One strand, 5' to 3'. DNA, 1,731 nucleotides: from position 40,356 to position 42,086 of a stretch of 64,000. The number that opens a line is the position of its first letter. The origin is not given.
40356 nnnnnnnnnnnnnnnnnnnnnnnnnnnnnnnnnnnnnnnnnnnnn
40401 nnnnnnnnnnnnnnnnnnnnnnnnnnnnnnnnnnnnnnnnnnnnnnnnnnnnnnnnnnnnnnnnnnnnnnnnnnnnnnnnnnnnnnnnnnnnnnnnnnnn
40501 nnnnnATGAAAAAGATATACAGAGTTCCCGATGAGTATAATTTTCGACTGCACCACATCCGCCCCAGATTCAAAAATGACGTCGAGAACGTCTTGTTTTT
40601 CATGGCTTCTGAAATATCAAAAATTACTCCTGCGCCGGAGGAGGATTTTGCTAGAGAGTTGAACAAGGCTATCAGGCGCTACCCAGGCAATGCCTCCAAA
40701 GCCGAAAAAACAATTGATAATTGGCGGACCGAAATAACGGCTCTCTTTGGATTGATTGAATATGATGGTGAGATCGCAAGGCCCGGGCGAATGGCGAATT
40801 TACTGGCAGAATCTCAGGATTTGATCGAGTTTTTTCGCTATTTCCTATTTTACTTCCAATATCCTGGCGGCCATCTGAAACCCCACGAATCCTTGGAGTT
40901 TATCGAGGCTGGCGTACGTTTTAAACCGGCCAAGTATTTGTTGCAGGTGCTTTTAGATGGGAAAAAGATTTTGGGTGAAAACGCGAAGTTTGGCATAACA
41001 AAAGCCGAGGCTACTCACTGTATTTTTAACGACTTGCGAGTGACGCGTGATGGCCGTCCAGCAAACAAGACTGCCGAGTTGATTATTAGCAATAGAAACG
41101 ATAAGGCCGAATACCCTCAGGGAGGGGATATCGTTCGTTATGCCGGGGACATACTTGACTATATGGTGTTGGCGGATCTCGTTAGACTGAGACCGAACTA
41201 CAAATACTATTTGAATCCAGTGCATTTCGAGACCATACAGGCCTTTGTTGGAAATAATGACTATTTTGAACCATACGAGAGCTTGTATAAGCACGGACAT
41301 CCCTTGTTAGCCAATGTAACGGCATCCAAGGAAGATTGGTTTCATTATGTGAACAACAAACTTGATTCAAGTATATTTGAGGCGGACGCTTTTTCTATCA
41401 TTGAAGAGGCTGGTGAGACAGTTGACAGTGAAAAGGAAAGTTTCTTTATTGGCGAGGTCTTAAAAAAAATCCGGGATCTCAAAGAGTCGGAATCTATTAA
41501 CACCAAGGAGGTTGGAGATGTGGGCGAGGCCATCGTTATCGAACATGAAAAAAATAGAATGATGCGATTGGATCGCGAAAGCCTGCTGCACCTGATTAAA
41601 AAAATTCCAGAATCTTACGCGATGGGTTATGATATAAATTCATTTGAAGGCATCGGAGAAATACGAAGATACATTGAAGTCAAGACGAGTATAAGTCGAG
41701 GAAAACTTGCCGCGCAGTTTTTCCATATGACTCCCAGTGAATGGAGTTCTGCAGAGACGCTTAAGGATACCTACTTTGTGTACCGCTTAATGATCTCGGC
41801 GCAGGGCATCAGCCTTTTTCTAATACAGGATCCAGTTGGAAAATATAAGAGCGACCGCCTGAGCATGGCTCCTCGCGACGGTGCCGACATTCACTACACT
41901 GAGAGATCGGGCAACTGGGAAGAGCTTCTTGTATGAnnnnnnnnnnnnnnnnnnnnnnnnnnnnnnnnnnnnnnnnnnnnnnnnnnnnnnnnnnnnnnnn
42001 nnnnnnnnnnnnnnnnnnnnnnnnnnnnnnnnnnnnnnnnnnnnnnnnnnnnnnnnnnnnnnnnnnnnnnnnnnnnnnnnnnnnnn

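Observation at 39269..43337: Undescribed R-M operon: HTH-fused m5C MTase, DUF3883 nuclease, second m5C MTase, Vsr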

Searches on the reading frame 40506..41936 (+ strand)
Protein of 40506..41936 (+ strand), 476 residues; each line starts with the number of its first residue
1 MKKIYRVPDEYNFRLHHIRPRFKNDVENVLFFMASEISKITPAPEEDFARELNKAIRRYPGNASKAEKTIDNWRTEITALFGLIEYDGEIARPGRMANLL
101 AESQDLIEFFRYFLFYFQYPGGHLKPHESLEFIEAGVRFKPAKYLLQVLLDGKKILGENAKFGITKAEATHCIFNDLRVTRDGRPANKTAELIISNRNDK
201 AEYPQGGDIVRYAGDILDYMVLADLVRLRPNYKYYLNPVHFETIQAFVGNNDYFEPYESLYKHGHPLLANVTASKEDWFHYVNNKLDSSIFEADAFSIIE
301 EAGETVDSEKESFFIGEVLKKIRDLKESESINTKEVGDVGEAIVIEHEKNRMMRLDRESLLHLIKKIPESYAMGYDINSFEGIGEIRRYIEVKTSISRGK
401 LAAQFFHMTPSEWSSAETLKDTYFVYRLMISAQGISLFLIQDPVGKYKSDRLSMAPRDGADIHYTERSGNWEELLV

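Call 3: search_protein_families(library=pfam, proteins=[window:40506-41936:+], max_evalue=0.01)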
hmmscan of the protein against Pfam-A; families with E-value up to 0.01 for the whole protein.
window:40506-41936:+ (476 aa): 2 families
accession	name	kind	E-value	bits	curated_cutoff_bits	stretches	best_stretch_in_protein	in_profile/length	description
PF11564.14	BpuJI_N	-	1.2e-95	320.4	25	1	5-279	1-278/278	Restriction endonuclease BpuJI - N terminal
PF13020.12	NOV_C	-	4.5e-12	46.3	22.1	1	340-431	1-82/91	Protein NO VEIN, C-terminal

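Call 4: search_protein_families(library=padloc, proteins=[window:40506-41936:+], max_evalue=0.01)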
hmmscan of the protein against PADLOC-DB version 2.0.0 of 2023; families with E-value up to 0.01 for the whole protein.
window:40506-41936:+ (476 aa): 9 families
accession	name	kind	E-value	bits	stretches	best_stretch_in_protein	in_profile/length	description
PDLC03432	REase_II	-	5.3e-34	115.9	1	10-456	6-438/462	Type II restriction enzyme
PDLC05008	PDC-S36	-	1e-16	59.5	1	301-444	124-264/280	-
PDLC03966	TmtA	-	6.4e-13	45.4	1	310-453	1517-1643/1655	-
PDLC04021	PD-T4-1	-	6.5e-13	46.3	1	332-432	246-347/383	-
PDLC03964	TmtA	-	2.9e-11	40.1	1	324-429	1397-1501/1538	-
PDLC03965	TmtA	-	2.6e-08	30.3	1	322-450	1228-1343/1370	-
PDLC04022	PD-T4-1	-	2.9e-07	28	1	332-428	79-176/216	-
PDLC03969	TmtA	-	6e-07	25.4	1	326-446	1380-1489/1563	-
PDLC03972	TmtA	-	0.00011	18.4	1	364-429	1210-1269/1302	-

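Call 5: search_protein_families(library=ncbifam, proteins=[window:40506-41936:+], max_evalue=0.01)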
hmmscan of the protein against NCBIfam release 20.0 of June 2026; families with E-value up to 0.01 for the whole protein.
window:40506-41936:+ (476 aa): 0 families

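Call 6: search_solved_structures(query=window:40506-41936:+, max_evalue=0.01, show_alignments=1)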
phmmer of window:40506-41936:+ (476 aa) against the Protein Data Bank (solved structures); distinct sequences matched with E-value up to 0.01: 2.
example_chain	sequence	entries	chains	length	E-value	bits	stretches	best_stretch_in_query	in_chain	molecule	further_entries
5hlt_A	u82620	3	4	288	6.7e-22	81.1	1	10-281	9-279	Restriction endonuclease R.BpuJI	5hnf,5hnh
2vla_A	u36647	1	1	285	7.4e-22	81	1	10-281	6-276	RESTRICTION ENDONUCLEASE R.BPUJI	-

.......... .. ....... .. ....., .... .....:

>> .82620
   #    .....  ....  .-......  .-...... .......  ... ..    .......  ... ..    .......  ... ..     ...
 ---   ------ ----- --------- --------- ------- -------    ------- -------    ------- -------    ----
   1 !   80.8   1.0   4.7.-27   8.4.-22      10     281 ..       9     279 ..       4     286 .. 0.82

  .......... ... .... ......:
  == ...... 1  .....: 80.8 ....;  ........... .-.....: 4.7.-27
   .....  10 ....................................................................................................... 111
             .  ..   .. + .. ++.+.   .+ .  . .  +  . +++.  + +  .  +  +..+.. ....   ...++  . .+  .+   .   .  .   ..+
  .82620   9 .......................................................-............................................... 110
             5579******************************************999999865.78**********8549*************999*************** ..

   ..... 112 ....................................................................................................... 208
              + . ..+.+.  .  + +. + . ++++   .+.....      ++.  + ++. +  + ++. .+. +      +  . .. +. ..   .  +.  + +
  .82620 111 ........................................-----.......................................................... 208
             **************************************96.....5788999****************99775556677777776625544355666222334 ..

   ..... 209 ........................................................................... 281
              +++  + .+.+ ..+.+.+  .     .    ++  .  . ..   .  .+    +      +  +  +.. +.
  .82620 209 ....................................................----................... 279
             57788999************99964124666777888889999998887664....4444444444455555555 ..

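Call 10: find_homologous_proteins(query=window:40506-41936:+, max_evalue=0.00001)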
Query window:40506-41936:+ (476 aa): 2122 proteins with E <= 0.00001 among 8000 candidates; the best 120 are listed.
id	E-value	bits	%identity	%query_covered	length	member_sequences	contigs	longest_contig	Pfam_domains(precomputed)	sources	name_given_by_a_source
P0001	0.0e+0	1082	100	100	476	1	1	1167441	PF13020.13,PF11564.16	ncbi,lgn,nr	ncbi:MAG: DUF3883 domain-containing protein [Patescibacteria group bacterium]|nr:MAG: DUF3883 domain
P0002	1.5e-231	787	71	100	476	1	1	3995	PF13020.13,PF11564.16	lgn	-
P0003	1.6e-231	787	71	100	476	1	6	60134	PF13020.13,PF11564.16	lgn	-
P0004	6.5e-231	785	71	100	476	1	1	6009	PF13020.13,PF11564.16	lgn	-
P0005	6.9e-231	785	71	100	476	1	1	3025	PF13020.13,PF11564.16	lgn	-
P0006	8.3e-231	785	71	100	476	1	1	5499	PF13020.13,PF11564.16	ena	-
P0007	1.7e-230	784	71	100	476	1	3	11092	PF13020.13,PF11564.16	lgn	-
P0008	2.1e-230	783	71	100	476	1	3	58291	PF13020.13,PF11564.16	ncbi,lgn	-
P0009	2.3e-230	783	70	100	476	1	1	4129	PF13020.13,PF11564.16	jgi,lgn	-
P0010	2.6e-230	783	71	100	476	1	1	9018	PF13020.13,PF11564.16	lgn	-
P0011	3.6e-230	783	71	100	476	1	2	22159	PF13020.13,PF11564.16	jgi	jgi:hypothetical protein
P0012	3.9e-230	783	71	100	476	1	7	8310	PF13020.13,PF11564.16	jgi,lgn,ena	-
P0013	5.7e-230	782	70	100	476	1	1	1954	PF13020.13,PF11564.16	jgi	-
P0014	6.2e-230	782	70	100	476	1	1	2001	PF13020.13,PF11564.16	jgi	jgi:hypothetical protein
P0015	8.0e-230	782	71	100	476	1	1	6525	PF13020.13,PF11564.16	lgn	-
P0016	2.3e-229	780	71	100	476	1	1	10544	PF13020.13,PF11564.16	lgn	-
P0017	2.7e-229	780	70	100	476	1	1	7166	PF13020.13,PF11564.16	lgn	-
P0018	3.8e-229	779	70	100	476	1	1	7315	PF13020.13,PF11564.16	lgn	-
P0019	1.1e-228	778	70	100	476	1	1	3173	PF13020.13,PF11564.16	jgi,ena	-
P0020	3.8e-228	776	70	100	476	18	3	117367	PF13020.13,PF11564.16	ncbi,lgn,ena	-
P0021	9.2e-226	768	70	100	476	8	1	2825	PF13020.13,PF11564.16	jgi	jgi:hypothetical protein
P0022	1.7e-225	767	68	100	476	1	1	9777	PF13020.13,PF11564.16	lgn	-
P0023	7.0e-225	765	68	100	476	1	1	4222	PF13020.13,PF11564.16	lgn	-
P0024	6.3e-224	762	68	99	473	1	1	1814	PF13020.13,PF11564.16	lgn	-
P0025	2.1e-223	760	68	100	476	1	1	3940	PF13020.13,PF11564.16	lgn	-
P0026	1.3e-222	758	69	100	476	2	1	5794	PF13020.13,PF11564.16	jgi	jgi:hypothetical protein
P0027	3.0e-221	753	69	100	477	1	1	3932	PF13020.13,PF11564.16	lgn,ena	-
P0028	1.2e-220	751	68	99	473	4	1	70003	PF13020.13,PF11564.16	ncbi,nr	ncbi:MAG: DUF3883 domain-containing protein [Candidatus Pacebacteria bacterium]|nr:DUF3883 domain-co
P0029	1.8e-220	751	69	100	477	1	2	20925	PF13020.13,PF11564.16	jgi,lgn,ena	-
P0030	1.1e-219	748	68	100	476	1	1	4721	PF13020.13,PF11564.16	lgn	-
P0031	4.0e-219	746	69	100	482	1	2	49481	PF13020.13,PF11564.16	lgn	-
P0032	3.3e-218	743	66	100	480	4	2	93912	PF13020.13,PF11564.16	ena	-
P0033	1.5e-217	741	67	99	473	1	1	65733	PF13020.13,PF11564.16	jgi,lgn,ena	-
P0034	1.9e-217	741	68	99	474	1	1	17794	PF13020.13,PF11564.16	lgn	-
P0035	2.6e-217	740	67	99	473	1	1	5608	PF13020.13,PF11564.16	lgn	-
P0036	5.3e-217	739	68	100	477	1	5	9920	PF13020.13,PF11564.16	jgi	-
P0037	4.2e-216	736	66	99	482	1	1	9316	PF13020.13,PF11564.16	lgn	-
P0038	8.1e-216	735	68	99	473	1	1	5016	PF13020.13,PF11564.16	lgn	-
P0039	2.1e-215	734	67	99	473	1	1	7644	PF13020.13,PF11564.16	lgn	-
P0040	1.9e-213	728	66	100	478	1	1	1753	PF13020.13,PF11564.16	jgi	-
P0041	4.2e-213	726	67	99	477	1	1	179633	PF13020.13,PF11564.16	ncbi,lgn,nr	ncbi:MAG: DUF3883 domain-containing protein [Patescibacteria group bacterium]|nr:DUF3883 domain-cont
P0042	4.8e-211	720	67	100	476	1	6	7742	PF13020.13,PF11564.16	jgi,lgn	jgi:hypothetical protein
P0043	6.5e-211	719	66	99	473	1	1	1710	PF13020.13,PF11564.16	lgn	-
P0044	1.2e-209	715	66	99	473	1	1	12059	PF13020.13,PF11564.16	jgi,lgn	jgi:hypothetical protein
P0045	5.2e-208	710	64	99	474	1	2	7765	PF13020.13,PF11564.16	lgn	-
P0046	1.8e-207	708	65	100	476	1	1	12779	PF13020.13,PF11564.16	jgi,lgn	-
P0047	3.3e-207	707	65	99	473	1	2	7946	PF13020.13,PF11564.16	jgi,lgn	-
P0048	4.9e-207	706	65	99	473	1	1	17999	PF13020.13,PF11564.16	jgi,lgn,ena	-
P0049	1.3e-206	705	65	100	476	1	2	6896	PF13020.13,PF11564.16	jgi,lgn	-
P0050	2.1e-206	704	65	99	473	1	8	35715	PF13020.13,PF11564.16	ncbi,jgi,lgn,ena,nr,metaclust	ncbi:MAG: hypothetical protein A2259_05100 [Candidatus Moranbacteria bacterium RIFOXYA2_FULL_43_15]|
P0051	3.3e-206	704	69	93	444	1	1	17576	PF13020.13,PF11564.16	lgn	-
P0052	3.3e-206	704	64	99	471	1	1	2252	PF13020.13,PF11564.16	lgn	-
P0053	6.8e-206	703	65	99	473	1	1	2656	PF13020.13,PF11564.16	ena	-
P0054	1.1e-205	702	65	99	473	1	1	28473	PF13020.13,PF11564.16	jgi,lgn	jgi:hypothetical protein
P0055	6.7e-205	699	68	93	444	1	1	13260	PF13020.13,PF11564.16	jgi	jgi:hypothetical protein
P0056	8.4e-205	699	65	100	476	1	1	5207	PF13020.13,PF11564.16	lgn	-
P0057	4.3e-204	697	64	99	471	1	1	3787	PF13020.13,PF11564.16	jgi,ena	-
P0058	2.4e-203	694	64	99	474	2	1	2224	PF13020.13,PF11564.16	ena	-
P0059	3.5e-203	694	63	99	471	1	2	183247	PF13020.13,PF11564.16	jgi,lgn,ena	jgi:hypothetical protein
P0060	4.8e-203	693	63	99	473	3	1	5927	PF13020.13,PF11564.16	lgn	-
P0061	1.4e-202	692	63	99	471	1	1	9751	PF13020.13,PF11564.16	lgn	-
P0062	1.5e-202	692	65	99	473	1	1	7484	PF13020.13,PF11564.16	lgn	-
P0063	2.4e-202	691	63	99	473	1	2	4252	PF13020.13,PF11564.16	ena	-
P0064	2.5e-202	691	64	99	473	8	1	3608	PF13020.13,PF11564.16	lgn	-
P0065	3.2e-202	691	63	99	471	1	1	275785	PF13020.13,PF11564.16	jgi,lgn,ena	-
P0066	1.8e-201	688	65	99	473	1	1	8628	PF13020.13,PF11564.16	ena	-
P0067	4.3e-201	687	62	99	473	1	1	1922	PF13020.13,PF11564.16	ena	-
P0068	6.3e-201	686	62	99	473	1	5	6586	PF13020.13,PF11564.16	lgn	-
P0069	6.6e-201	686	63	99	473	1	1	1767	PF13020.13,PF11564.16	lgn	-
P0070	6.9e-201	686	63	99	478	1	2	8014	PF13020.13,PF11564.16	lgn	-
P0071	7.5e-201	686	63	99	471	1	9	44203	PF13020.13,PF11564.16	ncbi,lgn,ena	-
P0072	1.1e-200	686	62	99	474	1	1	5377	PF13020.13,PF11564.16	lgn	-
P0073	2.2e-200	685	63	99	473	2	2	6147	PF13020.13,PF11564.16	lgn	-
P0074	5.1e-199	680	63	99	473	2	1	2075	PF13020.13,PF11564.16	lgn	-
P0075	1.6e-198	678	62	99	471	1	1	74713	PF13020.13,PF11564.16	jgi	-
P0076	2.1e-198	678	63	99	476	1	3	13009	PF13020.13,PF11564.16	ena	-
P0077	3.4e-198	677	63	99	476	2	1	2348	PF13020.13,PF11564.16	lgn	-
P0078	1.4e-197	675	62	99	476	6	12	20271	PF13020.13,PF11564.16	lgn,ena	-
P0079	1.8e-197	675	62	99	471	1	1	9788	PF13020.13,PF11564.16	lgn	-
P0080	2.1e-197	675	62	99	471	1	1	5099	PF13020.13,PF11564.16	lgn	-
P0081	2.2e-196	671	62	99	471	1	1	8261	PF13020.13,PF11564.16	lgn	-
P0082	5.8e-196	670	62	99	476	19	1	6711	PF13020.13,PF11564.16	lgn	-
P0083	8.2e-196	669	63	99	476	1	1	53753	PF13020.13,PF11564.16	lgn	-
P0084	9.3e-196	669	62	99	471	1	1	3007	PF13020.13,PF11564.16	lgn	-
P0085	1.4e-195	669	62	99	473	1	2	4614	PF13020.13,PF11564.16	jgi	-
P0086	1.4e-195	669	63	99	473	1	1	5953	PF13020.13,PF11564.16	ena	-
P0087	2.7e-195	668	61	99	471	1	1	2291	PF13020.13,PF11564.16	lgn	-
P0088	3.7e-195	667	61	99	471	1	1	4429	PF13020.13,PF11564.16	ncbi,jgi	jgi:hypothetical protein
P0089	5.1e-195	667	61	99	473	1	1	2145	PF13020.13,PF11564.16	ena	-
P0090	1.2e-194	666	63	99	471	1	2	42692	PF13020.13,PF11564.16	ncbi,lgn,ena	-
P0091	4.7e-194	664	62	100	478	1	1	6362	PF13020.13,PF11564.16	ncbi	-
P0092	6.9e-194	663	61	99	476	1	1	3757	PF13020.13,PF11564.16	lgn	-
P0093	4.7e-193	660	62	100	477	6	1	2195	PF13020.13,PF11564.16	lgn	-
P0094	5.1e-193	660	62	100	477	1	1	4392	PF13020.13,PF11564.16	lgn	-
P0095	8.0e-193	660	60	100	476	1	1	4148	PF13020.13,PF11564.16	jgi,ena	jgi:hypothetical protein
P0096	1.5e-192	659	61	99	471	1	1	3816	PF13020.13,PF11564.16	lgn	-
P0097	2.0e-192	658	61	99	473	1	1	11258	PF13020.13,PF11564.16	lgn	-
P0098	7.4e-192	656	61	99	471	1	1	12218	PF13020.13,PF11564.16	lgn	-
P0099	1.0e-191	656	62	99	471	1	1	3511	PF13020.13,PF11564.16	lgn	-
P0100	3.8e-191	654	61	100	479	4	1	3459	PF13020.13,PF11564.16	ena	-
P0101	1.6e-190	652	61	99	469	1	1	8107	PF13020.13,PF11564.16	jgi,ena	-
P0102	2.8e-190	651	61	100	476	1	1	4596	PF13020.13,PF11564.16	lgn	-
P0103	1.3e-189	649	61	99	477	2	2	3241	PF13020.13,PF11564.16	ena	-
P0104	2.6e-188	645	59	100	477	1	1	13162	PF13020.13,PF11564.16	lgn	-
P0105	9.3e-186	636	60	99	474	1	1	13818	PF13020.13,PF11564.16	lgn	-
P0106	2.4e-185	635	60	100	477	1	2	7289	PF13020.13,PF11564.16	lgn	-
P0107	5.0e-185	634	60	99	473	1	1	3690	PF13020.13,PF11564.16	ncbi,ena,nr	ncbi:MAG: DUF3883 domain-containing protein [bacterium]|nr:DUF3883 domain-containing protein [bacter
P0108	5.3e-185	634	60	99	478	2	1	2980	PF13020.13,PF11564.16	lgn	-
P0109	2.6e-183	628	58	99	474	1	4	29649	PF13020.13,PF11564.16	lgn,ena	-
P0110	1.8e-182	625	59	99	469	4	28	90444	PF13020.13,PF11564.16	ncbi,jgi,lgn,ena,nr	ncbi:MAG: DUF3883 domain-containing protein [Candidatus Jacksonbacteria bacterium]|jgi:hypothetical 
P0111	6.8e-181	620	57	99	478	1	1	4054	PF13020.13,PF11564.16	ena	-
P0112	9.4e-181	620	59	99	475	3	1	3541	PF13020.13,PF11564.16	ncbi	ncbi:MAG: DUF3883 domain-containing protein [Xenococcus sp. (in: cyanobacteria)]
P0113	1.4e-180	619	58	99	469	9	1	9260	PF13020.13,PF11564.16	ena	-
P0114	2.9e-180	618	58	99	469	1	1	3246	PF13020.13,PF11564.16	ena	-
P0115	1.8e-179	616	58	100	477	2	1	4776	PF13020.13,PF11564.16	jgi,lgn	jgi:hypothetical protein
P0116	3.0e-179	615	57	99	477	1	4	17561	PF13020.13,PF11564.16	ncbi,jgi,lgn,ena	-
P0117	3.4e-179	615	57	99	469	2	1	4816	PF13020.13,PF11564.16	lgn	-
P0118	5.9e-179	614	57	99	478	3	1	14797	PF13020.13,PF11564.16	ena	-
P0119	8.8e-179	613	58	99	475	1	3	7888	PF13020.13,PF11564.16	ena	-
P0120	6.4e-177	607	57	99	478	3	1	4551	PF13020.13,PF11564.16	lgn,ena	-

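Call 21: find_related_loci(query=window:40506-41936:+, collection=genome_contigs, flank=6000)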
Query window:40506-41936:+ (476 aa) in genome_contigs; peptide patterns used: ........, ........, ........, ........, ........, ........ (x = any residue, [..] = any of these).
204 stretches matched a pattern; 34 encode a relative of the query (tblastn E <= 1e-3); 32 distinct loci.
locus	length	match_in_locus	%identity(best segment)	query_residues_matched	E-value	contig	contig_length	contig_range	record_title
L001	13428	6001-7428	71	1-476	0e+0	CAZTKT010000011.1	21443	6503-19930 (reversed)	MAG TPA_asm: uncultured Candidatus Saccharibacteria bacterium isolate binchicken_co264_14 genome assembly, contig: NODE_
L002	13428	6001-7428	69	1-476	0e+0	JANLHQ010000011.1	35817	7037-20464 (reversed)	MAG: Candidatus Azambacteria bacterium isolate P6-21 k99_7347, whole genome shotgun sequence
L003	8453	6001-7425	66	2-476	0e+0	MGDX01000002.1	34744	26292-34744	MAG: Candidatus Uhrbacteria bacterium RIFCSPHIGHO2_02_FULL_53_13 rifcsphigho2_02_scaffold_11227, whole genome shotgun se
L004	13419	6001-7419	62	2-476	0e+0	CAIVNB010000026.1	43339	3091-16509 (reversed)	uncultured bacterium isolate AlinenLipids_bin-5200 genome assembly, contig: bin-5200:26/88, whole genome shotgun sequenc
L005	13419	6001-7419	63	5-476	0e+0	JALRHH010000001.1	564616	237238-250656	MAG: Candidatus Saccharimonadia bacterium isolate MYJ.17 NODE_1_length_564616_cov_19.245983, whole genome shotgun sequen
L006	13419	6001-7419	62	5-476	0e+0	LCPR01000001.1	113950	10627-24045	MAG: Candidatus Saccharibacteria bacterium GW2011_GWC2_48_9 UY35_C0001, whole genome shotgun sequence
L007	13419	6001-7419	62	5-476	0e+0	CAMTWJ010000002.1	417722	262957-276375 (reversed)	MAG: uncultured Candidatus Saccharibacteria bacterium isolate G02_MAG_00014 genome assembly, contig: G02_MAG_00014_00000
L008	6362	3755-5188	62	1-476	0e+0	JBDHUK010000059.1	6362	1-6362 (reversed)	MAG: Candidatus Saccharimonadales bacterium isolate AS-MICRO-3CA.382 NODE_61717_length_6362_cov_10.623618, whole genome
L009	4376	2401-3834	62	1-476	0e+0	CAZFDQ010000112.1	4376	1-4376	MAG TPA_asm: uncultured Pseudomonadota bacterium isolate SRP067234_co1_40 genome assembly, contig: k99_977884, whole gen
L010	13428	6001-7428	70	1-476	0e+0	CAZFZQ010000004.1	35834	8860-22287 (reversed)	MAG TPA_asm: uncultured Gammaproteobacteria bacterium isolate binchicken_co266_189 genome assembly, contig: NODE_2063_le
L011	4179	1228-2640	55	4-476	0e+0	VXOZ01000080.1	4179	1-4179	MAG: Chloroflexi bacterium isolate SB0662_bin_44 NODE_12424_length_4179_cov_32.363014, whole genome shotgun sequence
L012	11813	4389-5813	64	3-476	0e+0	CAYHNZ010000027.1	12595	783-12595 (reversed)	MAG TPA_asm: uncultured Candidatus Saccharibacteria bacterium isolate ERP119705_co14_491 genome assembly, contig: NODE_6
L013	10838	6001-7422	57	5-476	7e-176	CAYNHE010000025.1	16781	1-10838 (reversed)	MAG TPA_asm: uncultured Candidatus Saccharibacteria bacterium isolate SRP287540_co2_289 genome assembly, contig: NODE_37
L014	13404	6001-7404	53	5-476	1e-158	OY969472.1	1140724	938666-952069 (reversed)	MAG: uncultured bacterium isolate MFD02416.bin.c.3 genome assembly, chromosome: 1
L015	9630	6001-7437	52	4-476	1e-157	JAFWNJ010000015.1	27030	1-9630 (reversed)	Candidatus Saccharibacteria bacterium isolate RGIG5897 Sheep_Jejunum-5__c807, whole genome shotgun sequence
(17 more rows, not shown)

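Call 30: find_encoding_contigs(protein=P0001, flank=10000, max_places=6)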
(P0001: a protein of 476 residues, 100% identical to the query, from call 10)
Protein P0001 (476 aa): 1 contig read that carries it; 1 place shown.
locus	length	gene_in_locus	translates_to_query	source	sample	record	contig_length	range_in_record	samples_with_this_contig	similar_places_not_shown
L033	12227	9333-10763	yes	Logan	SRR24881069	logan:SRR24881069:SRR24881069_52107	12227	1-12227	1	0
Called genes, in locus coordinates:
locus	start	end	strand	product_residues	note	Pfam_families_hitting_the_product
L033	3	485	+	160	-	?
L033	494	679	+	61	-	-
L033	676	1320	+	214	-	PF07853:DUF1648, PF13630:SdpI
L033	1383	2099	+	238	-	PF00561:Abhydrolase_1, PF12146:Hydrolase_4, PF12697:Abhydrolase_6, PF12695:Abhydrolase_5 (weak)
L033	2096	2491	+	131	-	PF18029:Glyoxalase_6 (weak)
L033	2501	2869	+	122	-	PF07237:DUF1428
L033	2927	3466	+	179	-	-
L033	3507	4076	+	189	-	PF03352:Adenine_glyco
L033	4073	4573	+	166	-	-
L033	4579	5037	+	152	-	-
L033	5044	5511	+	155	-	PF03073:TspO_MBR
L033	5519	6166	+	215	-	-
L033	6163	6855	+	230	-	PF02678:Pirin, PF07883:Cupin_2 (faint), PF17954:Pirin_C_2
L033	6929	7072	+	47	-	PF01396:Zn_ribbon_Top1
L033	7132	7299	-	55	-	-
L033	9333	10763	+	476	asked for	PF11564:BpuJI_N, PF13020:NOV_C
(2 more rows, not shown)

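Call 50: search_dna_similar(query=window:40506-41936:+, collection=plasmids, mode=protein, max_rows=15)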
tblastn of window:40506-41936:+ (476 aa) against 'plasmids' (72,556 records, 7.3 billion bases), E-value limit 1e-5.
Records with a match: 2; places in all: 3; records where one place covers at least 80% of the query: 1.
Best place of each record, by identity: <60% 2.
By first word of the organism name: Acinetobacter 1; Photobacterium 1.
By predicted mobility (MOB-suite, as given by PLSDB): non-mobilizable 2.
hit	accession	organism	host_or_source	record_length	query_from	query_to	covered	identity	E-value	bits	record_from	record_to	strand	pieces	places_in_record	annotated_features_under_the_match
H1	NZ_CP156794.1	Acinetobacter sp. ANC 7914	cattle,whole organism,cattle feces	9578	4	475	99%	37.3%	1e-88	303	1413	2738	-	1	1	DUF3883 domain-containing protein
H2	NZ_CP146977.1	Photobacterium damselae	Penaeus japonicus,shrimp farm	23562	1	261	55%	37.2%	4e-42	167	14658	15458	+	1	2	hypothetical protein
